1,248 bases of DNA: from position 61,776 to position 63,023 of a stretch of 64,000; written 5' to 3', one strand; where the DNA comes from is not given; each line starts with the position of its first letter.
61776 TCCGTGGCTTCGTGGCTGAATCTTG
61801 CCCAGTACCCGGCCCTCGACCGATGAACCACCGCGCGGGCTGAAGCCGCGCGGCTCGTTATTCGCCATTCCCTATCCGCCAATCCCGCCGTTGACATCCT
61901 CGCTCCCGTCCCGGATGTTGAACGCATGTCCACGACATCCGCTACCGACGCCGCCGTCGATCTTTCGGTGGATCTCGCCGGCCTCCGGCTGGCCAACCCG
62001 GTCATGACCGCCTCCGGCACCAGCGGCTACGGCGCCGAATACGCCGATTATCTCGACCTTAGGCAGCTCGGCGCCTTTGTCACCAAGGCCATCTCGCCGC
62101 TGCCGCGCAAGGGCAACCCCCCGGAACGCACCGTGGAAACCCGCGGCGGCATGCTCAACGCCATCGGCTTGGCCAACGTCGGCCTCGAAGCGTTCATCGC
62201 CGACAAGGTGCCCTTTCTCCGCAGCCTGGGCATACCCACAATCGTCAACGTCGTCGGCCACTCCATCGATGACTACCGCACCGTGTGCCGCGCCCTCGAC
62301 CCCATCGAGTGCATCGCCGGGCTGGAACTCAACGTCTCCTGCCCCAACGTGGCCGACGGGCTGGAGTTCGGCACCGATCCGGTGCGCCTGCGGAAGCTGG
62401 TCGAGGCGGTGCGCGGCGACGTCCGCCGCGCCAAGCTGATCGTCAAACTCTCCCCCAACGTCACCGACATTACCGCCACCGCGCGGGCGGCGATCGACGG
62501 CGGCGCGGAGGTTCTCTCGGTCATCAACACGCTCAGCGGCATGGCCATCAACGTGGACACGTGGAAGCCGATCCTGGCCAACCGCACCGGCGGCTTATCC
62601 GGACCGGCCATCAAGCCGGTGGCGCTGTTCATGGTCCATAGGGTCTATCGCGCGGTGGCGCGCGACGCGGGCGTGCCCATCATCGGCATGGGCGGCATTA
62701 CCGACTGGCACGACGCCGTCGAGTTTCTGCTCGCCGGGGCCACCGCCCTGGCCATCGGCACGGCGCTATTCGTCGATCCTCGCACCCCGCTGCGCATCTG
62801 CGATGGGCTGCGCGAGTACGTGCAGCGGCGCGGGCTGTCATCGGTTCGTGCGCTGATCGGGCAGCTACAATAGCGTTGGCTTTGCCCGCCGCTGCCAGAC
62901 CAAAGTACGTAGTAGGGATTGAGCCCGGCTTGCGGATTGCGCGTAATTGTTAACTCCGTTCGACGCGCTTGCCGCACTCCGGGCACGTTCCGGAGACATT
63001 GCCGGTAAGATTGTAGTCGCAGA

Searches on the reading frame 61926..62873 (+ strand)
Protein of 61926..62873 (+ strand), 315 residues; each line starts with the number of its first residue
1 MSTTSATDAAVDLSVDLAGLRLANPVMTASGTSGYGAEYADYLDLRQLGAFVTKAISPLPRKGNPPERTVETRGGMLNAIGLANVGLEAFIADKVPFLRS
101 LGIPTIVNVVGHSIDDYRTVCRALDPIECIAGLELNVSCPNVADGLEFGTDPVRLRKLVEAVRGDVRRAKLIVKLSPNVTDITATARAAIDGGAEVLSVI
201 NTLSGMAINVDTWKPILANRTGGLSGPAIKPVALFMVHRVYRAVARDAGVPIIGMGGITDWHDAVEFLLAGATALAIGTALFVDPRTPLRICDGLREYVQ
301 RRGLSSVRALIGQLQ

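Call 65: search_protein_families(library=pfam, proteins=[window:61926-62873:+], max_evalue=0.001)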
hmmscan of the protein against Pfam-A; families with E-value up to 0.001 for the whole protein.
window:61926-62873:+ (315 aa): 2 families
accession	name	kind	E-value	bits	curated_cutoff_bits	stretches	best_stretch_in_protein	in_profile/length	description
PF01180.27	DHO_dh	-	2.6e-72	243.9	27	1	13-297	2-289/291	Dihydroorotate dehydrogenase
PF03060.21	NMO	-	8e-05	22.6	28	1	220-283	166-227/331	Nitronate monooxygenase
